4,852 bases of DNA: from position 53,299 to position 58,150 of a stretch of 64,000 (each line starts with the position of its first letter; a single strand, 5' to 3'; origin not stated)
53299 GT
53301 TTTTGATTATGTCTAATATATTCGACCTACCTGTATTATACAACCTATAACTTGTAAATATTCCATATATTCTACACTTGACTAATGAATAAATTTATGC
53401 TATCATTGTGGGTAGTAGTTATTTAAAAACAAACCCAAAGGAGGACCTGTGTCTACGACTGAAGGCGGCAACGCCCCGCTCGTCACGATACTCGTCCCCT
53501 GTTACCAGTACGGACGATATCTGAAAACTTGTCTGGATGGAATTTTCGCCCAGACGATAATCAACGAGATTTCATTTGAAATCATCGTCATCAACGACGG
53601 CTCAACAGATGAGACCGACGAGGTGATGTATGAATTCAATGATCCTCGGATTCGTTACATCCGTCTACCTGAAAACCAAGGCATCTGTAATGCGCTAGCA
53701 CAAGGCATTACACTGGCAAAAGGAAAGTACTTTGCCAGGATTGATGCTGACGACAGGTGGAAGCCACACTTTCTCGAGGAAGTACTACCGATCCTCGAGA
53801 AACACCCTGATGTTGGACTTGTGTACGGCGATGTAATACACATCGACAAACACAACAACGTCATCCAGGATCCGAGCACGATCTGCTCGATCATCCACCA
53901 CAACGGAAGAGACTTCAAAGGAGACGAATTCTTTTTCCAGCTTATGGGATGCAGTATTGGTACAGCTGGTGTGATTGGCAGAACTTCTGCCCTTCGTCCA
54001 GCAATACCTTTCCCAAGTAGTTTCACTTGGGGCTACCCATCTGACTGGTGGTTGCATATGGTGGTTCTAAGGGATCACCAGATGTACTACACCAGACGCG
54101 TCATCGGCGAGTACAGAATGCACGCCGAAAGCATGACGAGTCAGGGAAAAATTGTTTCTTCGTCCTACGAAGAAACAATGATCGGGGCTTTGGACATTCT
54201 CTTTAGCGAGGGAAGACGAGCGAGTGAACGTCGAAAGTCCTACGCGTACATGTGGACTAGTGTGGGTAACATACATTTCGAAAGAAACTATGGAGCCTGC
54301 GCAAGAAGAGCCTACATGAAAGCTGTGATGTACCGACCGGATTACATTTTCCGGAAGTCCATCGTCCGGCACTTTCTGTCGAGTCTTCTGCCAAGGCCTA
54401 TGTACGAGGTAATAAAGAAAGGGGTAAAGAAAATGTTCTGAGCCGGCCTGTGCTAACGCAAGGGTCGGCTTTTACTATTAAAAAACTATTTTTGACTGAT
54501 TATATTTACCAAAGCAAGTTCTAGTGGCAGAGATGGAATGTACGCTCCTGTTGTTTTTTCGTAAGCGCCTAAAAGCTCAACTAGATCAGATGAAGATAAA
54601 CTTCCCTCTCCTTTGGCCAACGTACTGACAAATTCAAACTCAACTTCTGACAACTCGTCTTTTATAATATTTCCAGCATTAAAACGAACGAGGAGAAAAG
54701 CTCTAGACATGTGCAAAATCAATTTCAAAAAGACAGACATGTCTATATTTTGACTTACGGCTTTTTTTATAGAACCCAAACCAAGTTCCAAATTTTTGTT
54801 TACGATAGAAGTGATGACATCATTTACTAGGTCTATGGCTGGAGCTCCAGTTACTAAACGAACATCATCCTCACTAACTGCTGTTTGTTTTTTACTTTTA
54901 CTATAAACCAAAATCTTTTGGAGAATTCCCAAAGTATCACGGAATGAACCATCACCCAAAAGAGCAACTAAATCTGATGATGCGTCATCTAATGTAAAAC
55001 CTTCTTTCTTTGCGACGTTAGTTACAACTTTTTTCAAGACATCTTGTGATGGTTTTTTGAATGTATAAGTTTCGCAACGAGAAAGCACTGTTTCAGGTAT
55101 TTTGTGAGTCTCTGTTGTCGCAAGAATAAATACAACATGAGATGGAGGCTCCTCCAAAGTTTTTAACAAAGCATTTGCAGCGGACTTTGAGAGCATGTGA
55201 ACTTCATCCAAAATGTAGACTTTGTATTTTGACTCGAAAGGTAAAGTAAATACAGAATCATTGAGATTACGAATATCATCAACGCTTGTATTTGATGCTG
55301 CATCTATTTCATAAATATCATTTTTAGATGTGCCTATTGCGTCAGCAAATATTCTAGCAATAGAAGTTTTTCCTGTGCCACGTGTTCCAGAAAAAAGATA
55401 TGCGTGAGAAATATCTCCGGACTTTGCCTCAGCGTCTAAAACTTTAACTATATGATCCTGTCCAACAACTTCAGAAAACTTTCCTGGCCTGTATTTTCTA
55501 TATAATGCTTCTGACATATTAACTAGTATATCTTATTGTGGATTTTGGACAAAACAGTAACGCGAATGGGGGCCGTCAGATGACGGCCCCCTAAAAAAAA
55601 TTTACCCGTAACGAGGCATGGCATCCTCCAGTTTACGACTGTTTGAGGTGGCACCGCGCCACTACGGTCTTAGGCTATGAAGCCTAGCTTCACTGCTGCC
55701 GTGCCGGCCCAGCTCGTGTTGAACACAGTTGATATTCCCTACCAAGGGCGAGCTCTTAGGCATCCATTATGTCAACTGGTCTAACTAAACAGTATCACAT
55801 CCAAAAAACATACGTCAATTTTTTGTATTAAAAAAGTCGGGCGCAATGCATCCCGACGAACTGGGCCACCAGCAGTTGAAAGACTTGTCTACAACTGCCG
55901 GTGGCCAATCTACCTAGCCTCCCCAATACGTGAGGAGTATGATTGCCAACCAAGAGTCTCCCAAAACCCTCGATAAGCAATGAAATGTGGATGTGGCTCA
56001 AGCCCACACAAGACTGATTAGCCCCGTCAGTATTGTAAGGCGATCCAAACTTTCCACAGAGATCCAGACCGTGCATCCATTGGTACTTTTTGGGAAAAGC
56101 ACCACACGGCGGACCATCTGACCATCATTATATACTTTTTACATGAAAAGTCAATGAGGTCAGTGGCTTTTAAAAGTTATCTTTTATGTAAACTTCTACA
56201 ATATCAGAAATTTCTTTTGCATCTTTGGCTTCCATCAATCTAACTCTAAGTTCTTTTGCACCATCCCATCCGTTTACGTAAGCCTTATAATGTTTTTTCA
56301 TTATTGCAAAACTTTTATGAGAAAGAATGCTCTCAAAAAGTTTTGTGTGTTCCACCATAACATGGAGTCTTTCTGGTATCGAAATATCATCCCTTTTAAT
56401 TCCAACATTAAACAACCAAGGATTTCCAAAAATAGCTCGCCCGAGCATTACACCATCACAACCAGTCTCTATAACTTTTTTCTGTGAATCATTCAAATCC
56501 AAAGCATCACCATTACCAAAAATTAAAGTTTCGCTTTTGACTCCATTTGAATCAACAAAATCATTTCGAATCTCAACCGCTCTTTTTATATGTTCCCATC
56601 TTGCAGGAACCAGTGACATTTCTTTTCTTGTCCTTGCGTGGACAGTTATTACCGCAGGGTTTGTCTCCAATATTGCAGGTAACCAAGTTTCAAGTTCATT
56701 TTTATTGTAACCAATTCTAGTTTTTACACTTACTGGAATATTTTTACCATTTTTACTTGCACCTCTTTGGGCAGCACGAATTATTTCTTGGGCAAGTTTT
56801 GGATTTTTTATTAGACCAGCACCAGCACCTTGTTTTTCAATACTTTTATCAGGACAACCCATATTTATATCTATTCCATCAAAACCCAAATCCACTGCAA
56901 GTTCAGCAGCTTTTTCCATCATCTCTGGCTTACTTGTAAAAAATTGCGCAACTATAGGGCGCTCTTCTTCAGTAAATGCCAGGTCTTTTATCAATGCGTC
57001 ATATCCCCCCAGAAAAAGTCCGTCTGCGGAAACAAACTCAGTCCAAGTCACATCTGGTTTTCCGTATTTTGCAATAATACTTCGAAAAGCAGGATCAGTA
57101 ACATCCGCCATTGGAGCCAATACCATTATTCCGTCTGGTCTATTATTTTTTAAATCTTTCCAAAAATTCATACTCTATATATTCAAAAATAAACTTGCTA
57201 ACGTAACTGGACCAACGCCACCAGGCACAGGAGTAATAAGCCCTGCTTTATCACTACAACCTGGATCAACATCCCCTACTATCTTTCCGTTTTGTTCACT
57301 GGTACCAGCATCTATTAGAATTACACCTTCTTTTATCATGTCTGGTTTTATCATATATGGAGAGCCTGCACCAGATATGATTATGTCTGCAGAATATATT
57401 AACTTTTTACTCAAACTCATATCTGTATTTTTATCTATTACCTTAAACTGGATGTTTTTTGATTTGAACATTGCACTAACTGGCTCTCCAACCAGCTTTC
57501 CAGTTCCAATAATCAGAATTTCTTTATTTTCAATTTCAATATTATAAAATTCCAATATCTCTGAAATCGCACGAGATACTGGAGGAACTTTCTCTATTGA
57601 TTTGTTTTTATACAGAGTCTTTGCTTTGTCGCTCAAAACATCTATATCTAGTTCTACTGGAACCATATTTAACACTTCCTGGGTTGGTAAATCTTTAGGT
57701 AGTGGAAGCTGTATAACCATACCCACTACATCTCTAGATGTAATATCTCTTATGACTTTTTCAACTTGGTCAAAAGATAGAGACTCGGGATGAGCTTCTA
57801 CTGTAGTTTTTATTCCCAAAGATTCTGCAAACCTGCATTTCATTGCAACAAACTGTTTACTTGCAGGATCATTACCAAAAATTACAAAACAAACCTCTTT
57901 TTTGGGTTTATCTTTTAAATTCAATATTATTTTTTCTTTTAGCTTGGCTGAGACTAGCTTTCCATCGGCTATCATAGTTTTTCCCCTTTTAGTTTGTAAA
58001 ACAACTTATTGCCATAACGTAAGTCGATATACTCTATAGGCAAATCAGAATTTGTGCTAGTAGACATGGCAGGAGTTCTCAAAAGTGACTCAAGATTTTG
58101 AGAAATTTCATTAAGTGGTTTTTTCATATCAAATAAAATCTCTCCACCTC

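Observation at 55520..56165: ~640-bp GC-rich structured non-coding block between dnaX and dusB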

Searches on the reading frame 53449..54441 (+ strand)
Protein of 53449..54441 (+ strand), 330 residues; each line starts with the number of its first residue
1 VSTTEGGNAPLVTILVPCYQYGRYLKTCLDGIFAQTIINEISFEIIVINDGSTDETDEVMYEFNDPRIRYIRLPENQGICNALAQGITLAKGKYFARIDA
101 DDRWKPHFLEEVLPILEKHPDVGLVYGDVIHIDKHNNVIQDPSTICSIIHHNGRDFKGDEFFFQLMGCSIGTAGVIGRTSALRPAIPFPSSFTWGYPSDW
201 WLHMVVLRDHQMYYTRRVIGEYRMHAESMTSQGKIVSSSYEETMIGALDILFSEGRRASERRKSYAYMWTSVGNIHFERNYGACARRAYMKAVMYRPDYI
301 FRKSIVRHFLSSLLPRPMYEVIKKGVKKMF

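Call 7: search_protein_families(library=pfam, proteins=[window:53449-54441:+])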
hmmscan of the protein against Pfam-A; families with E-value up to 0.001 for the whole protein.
window:53449-54441:+ (330 aa): 3 families
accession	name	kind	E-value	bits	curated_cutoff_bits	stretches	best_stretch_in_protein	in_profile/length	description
PF00535.33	Glycos_transf_2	-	1.6e-31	110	23.3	1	13-168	1-156/168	Glycosyl transferase family 2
PF13641.12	Glyco_tranf_2_3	-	4e-15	56.9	27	1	12-183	3-167/230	Glycosyltransferase like family 2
PF10111.15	Glyco_tranf_2_2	-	2.2e-06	27.8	27.3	1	33-141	20-136/276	Glycosyltransferase like family 2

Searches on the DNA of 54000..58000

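Call 105: search_with_rna_model(model_id=R3, source=window, start=54000, end=58000, max_evalue=10, filters=off, show_alignments=2)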
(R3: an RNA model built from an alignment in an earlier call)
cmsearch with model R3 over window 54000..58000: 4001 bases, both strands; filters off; matches with E-value up to 10: 14.
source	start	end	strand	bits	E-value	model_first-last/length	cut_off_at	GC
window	54712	54847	-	10.5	0.028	1-152/152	no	0.34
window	55785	55838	-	5.4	0.48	1-152/152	no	0.26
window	57674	57798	-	5.4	0.49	1-152/152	no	0.39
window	54856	54989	-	3.9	1.1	1-152/152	no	0.36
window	54059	54080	+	3.4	1.5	63-81/152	no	0.5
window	54860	54989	+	2.7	2.2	1-152/152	no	0.36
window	54104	54128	+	2.4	2.6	62-82/152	no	0.6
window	55540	55577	-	2.2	2.9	1-152/152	no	0.53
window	54738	54776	+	2.1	3.1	1-152/152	no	0.31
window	55296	55354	-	1.5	4.3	1-152/152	no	0.32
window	57495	57592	+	1.2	5.2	1-152/152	no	0.31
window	57360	57409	+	0.8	6.5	1-152/152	no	0.34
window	55864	55898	+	0.7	6.6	1-152/152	no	0.51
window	55940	55952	+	0.6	7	66-78/152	no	0.46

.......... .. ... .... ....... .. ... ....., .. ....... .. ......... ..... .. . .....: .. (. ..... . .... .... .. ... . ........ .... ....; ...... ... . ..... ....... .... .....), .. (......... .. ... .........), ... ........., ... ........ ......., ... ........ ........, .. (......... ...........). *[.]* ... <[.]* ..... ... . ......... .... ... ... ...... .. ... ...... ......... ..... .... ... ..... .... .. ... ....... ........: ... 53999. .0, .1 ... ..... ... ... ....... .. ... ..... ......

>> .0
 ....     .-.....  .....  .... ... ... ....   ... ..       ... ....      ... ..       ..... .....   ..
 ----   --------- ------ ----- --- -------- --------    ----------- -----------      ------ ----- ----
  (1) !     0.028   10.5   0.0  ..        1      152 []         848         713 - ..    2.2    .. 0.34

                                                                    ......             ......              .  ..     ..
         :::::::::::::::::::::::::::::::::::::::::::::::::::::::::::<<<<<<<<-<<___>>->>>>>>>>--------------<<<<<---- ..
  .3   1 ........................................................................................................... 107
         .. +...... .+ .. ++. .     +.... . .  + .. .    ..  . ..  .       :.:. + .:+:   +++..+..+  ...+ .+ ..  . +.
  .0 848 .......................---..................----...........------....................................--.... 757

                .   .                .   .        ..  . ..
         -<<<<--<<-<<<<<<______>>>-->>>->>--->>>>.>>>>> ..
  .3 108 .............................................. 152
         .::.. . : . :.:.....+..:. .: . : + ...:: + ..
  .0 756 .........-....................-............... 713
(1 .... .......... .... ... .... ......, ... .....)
